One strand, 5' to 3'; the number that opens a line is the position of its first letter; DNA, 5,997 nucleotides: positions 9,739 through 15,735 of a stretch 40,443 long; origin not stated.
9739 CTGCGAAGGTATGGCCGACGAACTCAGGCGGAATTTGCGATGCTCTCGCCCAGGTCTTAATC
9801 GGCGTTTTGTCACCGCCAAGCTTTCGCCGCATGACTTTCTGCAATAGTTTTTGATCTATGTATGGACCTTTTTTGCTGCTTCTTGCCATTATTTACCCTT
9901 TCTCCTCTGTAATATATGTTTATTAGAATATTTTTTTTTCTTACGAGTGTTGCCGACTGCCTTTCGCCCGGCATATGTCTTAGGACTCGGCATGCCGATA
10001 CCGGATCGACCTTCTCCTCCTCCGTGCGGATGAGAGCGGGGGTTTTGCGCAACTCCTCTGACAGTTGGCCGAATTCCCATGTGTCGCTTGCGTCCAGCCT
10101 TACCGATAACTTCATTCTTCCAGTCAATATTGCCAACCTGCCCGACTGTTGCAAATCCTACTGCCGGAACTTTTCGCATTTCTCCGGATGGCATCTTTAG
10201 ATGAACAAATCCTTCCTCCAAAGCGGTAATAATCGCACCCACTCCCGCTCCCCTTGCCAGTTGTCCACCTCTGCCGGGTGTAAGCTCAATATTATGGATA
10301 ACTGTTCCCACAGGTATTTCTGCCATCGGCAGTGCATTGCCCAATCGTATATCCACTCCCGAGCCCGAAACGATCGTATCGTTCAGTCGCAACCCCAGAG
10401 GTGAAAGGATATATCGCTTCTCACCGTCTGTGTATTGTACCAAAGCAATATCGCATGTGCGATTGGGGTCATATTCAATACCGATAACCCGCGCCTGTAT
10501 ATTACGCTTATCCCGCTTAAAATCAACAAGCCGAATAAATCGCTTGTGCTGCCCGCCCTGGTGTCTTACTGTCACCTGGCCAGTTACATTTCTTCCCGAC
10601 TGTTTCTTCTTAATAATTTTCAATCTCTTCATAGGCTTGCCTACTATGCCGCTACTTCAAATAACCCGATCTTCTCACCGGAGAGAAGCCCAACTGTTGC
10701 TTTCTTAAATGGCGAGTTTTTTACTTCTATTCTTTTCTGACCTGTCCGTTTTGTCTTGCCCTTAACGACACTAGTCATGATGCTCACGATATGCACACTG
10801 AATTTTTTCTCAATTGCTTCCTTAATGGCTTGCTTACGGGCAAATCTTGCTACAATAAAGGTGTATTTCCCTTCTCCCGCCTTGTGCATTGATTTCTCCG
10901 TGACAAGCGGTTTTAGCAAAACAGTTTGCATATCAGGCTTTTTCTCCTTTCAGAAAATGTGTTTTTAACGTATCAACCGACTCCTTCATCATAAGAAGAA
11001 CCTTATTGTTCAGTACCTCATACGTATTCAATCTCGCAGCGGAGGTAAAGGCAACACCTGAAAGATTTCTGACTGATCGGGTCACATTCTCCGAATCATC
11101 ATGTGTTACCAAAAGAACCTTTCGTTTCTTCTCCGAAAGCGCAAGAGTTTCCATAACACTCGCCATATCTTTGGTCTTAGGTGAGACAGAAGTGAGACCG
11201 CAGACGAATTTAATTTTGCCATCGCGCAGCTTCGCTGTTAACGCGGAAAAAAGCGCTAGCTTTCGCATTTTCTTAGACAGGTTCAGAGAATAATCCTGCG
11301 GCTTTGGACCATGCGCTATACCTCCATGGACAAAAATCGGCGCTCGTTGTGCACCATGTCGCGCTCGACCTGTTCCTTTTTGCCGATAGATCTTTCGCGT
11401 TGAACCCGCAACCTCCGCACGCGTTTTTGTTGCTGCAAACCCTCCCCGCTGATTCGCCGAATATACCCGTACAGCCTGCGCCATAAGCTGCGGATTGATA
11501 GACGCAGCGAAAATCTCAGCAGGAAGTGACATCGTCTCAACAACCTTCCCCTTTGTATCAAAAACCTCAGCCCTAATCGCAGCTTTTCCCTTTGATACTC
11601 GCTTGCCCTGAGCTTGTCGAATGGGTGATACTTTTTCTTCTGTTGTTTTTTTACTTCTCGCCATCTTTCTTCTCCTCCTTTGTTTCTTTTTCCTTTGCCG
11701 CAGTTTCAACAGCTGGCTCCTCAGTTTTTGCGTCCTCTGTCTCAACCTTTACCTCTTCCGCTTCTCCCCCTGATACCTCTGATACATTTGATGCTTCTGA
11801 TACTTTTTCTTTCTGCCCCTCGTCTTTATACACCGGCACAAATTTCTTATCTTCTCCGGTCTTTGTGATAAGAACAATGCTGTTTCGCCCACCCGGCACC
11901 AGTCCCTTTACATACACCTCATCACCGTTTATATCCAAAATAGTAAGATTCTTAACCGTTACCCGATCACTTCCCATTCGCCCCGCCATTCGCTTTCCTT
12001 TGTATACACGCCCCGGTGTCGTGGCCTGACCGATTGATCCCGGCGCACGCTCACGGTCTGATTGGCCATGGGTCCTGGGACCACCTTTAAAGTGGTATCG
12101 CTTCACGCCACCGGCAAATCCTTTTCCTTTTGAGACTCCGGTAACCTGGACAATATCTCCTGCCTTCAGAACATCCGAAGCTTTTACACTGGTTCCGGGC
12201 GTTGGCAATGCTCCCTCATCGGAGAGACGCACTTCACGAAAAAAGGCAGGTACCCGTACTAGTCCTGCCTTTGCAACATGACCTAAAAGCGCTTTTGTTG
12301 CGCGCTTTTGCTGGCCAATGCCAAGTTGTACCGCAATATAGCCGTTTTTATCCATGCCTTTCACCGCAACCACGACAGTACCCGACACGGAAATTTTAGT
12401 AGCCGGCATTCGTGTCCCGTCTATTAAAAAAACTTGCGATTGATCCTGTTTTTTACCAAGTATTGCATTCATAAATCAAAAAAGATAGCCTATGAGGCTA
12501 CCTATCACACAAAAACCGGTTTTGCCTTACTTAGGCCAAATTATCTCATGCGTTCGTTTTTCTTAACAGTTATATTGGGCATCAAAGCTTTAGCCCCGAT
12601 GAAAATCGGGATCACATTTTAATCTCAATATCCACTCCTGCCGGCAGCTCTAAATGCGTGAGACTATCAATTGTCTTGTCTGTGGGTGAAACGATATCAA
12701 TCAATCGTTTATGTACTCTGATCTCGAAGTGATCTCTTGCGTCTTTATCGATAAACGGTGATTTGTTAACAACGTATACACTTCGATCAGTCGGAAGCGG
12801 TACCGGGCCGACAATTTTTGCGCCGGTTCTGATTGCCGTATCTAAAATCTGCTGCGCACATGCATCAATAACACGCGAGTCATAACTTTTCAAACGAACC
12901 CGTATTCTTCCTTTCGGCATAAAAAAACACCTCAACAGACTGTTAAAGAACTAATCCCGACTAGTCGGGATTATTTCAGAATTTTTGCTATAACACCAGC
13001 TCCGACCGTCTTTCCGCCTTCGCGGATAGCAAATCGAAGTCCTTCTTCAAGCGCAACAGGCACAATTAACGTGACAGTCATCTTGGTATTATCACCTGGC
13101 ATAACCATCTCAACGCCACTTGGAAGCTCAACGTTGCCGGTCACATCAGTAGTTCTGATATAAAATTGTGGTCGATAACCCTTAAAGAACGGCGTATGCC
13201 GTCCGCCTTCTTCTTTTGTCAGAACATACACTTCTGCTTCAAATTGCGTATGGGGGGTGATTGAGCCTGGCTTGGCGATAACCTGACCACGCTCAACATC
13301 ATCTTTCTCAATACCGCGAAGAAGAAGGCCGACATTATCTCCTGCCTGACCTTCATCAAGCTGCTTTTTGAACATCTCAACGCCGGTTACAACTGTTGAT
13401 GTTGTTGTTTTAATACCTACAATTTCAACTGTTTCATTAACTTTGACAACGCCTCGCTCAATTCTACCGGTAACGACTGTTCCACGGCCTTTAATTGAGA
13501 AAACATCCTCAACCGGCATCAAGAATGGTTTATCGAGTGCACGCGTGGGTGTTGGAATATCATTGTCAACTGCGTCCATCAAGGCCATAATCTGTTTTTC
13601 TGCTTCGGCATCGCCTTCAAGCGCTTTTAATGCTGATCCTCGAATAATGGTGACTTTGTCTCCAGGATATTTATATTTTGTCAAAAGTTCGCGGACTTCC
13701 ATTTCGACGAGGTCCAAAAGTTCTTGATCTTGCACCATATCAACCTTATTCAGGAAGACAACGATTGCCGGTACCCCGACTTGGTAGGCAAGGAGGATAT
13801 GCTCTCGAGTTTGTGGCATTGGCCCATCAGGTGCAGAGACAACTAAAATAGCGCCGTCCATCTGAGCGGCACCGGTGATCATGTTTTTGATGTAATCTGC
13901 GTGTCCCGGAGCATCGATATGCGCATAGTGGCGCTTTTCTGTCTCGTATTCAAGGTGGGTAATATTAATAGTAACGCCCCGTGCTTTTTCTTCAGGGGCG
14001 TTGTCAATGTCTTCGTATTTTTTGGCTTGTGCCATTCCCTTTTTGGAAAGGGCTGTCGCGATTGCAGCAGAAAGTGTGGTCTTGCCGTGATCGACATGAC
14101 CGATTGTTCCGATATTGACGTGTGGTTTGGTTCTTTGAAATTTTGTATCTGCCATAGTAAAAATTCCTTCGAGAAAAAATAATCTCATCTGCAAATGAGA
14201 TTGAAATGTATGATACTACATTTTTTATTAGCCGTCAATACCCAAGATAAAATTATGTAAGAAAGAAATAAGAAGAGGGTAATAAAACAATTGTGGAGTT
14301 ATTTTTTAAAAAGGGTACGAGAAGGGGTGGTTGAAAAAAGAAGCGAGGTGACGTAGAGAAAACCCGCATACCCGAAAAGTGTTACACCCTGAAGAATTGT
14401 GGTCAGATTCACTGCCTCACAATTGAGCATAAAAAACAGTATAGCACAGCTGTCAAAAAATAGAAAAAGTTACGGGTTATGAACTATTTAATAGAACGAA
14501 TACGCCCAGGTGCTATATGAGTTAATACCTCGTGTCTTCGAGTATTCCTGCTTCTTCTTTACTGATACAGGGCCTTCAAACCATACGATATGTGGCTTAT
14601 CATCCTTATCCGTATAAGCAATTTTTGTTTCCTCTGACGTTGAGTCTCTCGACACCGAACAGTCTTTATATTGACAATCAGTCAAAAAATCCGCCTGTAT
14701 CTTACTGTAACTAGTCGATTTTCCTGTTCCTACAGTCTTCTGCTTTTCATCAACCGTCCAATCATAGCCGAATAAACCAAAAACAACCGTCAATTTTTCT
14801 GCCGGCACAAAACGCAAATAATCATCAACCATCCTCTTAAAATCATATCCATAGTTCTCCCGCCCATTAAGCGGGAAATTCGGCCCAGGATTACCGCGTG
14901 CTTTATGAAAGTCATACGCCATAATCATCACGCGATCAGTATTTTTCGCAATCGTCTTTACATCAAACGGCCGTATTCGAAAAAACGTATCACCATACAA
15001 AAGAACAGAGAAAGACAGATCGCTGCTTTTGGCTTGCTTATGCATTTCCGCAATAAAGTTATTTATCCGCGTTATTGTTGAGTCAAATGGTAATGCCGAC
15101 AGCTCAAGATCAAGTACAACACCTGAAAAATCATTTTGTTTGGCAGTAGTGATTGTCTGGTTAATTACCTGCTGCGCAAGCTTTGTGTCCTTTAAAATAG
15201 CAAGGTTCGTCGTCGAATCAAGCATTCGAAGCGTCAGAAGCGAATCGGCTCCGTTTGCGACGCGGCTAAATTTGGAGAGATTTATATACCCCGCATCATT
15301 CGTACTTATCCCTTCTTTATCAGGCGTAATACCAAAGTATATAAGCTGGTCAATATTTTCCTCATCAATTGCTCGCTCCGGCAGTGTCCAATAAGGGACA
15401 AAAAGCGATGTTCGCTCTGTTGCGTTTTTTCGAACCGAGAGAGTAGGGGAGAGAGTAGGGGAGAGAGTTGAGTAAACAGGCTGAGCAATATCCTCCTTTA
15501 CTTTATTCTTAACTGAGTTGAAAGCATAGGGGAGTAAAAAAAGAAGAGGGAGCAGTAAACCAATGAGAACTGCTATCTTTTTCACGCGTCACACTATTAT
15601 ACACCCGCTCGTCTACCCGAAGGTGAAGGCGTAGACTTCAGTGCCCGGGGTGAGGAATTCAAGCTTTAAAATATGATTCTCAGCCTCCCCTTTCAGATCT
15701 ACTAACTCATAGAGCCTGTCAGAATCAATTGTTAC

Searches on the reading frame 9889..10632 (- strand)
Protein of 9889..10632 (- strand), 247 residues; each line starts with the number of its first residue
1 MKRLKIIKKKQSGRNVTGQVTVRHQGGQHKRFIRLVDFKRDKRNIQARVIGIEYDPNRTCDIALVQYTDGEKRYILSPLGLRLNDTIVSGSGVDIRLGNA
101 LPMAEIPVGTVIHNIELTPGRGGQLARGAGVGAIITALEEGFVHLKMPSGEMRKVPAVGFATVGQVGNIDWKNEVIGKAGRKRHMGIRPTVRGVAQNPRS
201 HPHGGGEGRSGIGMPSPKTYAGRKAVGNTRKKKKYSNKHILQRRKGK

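Call 102: search_protein_families(library=pfam, max_evalue=0.00001, proteins=[window:9889-10632:-])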
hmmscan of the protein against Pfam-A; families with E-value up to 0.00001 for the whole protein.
window:9889-10632:- (247 aa): 2 families
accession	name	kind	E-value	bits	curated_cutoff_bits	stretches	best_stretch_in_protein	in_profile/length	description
PF03947.24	Ribosomal_L2_C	-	1.2e-45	155.1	33.7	1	97-217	2-121/126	Ribosomal Proteins L2, C-terminal domain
PF00181.30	Ribosomal_L2_N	-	3.4e-30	104.3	23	1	13-89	1-77/77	Ribosomal Proteins L2, RNA binding N-terminal domain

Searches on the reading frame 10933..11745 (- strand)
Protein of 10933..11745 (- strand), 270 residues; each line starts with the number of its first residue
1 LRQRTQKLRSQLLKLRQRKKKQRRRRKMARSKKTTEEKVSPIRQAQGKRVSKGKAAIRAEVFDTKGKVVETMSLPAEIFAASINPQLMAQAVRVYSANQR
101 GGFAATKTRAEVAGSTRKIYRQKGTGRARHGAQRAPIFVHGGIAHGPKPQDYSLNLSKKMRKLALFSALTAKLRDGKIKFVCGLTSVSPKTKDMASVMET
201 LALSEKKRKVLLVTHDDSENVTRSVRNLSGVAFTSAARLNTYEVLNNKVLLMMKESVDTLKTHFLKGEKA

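Call 102: search_protein_families(library=pfam, max_evalue=0.00001, proteins=[window:10933-11745:-])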
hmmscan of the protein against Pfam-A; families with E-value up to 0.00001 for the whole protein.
window:10933-11745:- (270 aa): 1 family
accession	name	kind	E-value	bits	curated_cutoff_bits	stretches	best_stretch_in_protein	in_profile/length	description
PF00573.27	Ribosomal_L4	-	3e-60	203.6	25.8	1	73-261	2-188/190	Ribosomal protein L4/L1 family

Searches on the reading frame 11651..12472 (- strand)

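Call 102: search_protein_families(library=pfam, max_evalue=0.00001, proteins=[window:11651-12472:-])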
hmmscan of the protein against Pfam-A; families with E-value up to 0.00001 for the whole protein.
window:11651-12472:- (273 aa): 1 family
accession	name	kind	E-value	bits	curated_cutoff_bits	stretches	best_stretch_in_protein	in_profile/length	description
PF00297.29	Ribosomal_L3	-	1.8e-14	54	22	1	96-183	206-290/369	Ribosomal protein L3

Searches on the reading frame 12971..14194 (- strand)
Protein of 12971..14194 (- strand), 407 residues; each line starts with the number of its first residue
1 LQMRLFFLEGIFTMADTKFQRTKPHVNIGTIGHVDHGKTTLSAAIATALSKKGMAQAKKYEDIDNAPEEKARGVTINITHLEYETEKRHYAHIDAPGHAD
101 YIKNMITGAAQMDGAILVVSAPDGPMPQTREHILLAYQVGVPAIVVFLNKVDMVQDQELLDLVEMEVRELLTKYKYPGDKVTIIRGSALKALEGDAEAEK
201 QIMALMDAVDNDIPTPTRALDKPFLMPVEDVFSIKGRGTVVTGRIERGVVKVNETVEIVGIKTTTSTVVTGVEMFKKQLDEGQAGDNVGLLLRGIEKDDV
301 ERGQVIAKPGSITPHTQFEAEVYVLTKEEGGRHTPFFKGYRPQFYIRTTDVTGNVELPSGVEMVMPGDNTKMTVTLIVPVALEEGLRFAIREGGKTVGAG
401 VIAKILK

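Call 98: list_cluster_members(proteins=[window:12971-14194:-, window:19009-21117:-, window:9889-10632:-, window:10933-11745:-, window:8502-9152:-, window:2399-3688:-, window:6319-6867:-, window:5032-5583:-, window:18385-18738:-, window:7223-7597:-])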
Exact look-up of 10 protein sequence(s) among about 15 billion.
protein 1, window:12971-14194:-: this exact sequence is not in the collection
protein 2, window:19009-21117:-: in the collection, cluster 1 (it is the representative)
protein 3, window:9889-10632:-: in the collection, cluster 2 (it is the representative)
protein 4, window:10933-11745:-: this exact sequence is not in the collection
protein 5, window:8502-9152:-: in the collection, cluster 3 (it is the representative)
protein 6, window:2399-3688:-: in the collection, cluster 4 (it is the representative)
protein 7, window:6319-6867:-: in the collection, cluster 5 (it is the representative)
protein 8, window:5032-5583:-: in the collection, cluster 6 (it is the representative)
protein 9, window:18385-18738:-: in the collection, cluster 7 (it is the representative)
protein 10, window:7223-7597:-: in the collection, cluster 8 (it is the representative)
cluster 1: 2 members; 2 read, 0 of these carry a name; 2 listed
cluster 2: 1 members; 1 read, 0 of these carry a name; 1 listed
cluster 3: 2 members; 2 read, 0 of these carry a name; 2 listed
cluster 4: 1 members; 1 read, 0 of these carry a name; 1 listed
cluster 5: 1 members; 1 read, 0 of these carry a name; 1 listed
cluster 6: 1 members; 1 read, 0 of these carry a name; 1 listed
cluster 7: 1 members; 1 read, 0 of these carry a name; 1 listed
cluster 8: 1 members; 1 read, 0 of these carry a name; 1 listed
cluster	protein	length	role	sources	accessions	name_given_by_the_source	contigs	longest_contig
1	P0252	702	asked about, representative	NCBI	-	-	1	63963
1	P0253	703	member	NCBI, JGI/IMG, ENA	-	-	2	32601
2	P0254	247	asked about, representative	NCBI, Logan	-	-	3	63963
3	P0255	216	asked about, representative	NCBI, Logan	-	-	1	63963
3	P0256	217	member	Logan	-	-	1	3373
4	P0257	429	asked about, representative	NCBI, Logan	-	-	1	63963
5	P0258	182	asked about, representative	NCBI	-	-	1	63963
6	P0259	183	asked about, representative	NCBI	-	-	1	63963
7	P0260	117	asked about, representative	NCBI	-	-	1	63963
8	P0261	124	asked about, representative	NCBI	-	-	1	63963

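Call 99: find_encoding_contigs(protein=P0253, flank=10000, max_places=4)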
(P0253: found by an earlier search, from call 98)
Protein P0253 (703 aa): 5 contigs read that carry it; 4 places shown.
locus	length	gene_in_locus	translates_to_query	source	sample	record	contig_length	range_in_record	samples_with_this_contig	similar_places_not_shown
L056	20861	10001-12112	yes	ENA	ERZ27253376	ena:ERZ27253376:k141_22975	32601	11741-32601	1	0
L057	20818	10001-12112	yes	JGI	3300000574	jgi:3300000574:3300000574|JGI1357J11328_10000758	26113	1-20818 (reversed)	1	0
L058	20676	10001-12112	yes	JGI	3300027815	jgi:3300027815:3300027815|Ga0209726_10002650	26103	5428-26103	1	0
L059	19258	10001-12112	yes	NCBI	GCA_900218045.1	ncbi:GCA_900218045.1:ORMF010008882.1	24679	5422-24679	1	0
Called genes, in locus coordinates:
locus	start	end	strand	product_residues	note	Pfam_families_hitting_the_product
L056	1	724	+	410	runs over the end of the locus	PF13439:Glyco_transf_4, PF13579:Glyco_trans_4_4, PF20706:GT4-conflict (weak), PF00534:Glycos_transf_1, PF13692:Glyco_trans_1_4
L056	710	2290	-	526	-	PF13231:PMT_2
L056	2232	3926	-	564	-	PF02366:PMT (weak), PF13231:PMT_2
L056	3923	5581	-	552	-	PF02366:PMT, PF13231:PMT_2 (weak)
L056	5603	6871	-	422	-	PF00070:Pyr_redox (weak), PF01266:DAO, PF01593:Amino_oxidase, PF07992:Pyr_redox_2 (faint), PF13450:NAD_binding_8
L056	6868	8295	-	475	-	PF16656:Pur_ac_phosph_N (weak), PF19077:Big_13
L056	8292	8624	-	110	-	-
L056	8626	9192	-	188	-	PF04350:PilO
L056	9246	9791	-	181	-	PF05137:PilN (weak)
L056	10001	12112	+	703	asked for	PF00009:GTP_EFTU, PF03144:GTP_EFTU_D2, PF22042:EF-G_D2, PF14492:EFG_III, PF16658:RF3_C, PF03764:EFG_IV, PF00679:EFG_C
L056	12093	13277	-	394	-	-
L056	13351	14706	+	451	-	-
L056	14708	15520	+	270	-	-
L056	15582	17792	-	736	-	-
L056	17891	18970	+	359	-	PF00704:Glyco_hydro_18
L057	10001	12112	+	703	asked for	PF00009:GTP_EFTU, PF03144:GTP_EFTU_D2, PF22042:EF-G_D2, PF14492:EFG_III, PF16658:RF3_C, PF03764:EFG_IV, PF00679:EFG_C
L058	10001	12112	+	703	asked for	PF00009:GTP_EFTU, PF03144:GTP_EFTU_D2, PF22042:EF-G_D2, PF14492:EFG_III, PF16658:RF3_C, PF03764:EFG_IV, PF00679:EFG_C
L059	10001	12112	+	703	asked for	PF00009:GTP_EFTU, PF03144:GTP_EFTU_D2, PF22042:EF-G_D2, PF14492:EFG_III, PF16658:RF3_C, PF03764:EFG_IV, PF00679:EFG_C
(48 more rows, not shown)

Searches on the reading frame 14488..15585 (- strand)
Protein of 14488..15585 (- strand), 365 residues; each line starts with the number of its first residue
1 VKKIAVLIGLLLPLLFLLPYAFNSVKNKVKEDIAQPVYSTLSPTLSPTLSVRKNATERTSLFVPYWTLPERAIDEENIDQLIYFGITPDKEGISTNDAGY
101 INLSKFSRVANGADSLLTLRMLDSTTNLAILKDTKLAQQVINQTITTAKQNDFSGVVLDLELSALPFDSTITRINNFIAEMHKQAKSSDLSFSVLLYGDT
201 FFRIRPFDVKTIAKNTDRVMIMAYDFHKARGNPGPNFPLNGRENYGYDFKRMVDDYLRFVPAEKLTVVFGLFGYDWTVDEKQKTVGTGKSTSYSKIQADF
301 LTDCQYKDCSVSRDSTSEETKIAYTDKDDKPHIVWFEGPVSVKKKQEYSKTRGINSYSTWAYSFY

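Call 80: search_protein_families(library=pfam, max_evalue=0.00001, proteins=[window:14488-15585:-])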
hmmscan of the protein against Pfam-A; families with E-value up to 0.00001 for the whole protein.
window:14488-15585:- (365 aa): 1 family
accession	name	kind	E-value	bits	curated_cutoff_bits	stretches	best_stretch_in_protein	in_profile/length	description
PF00704.34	Glyco_hydro_18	-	2.4e-23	83.8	29.6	1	128-362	81-314/317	Glycosyl hydrolases family 18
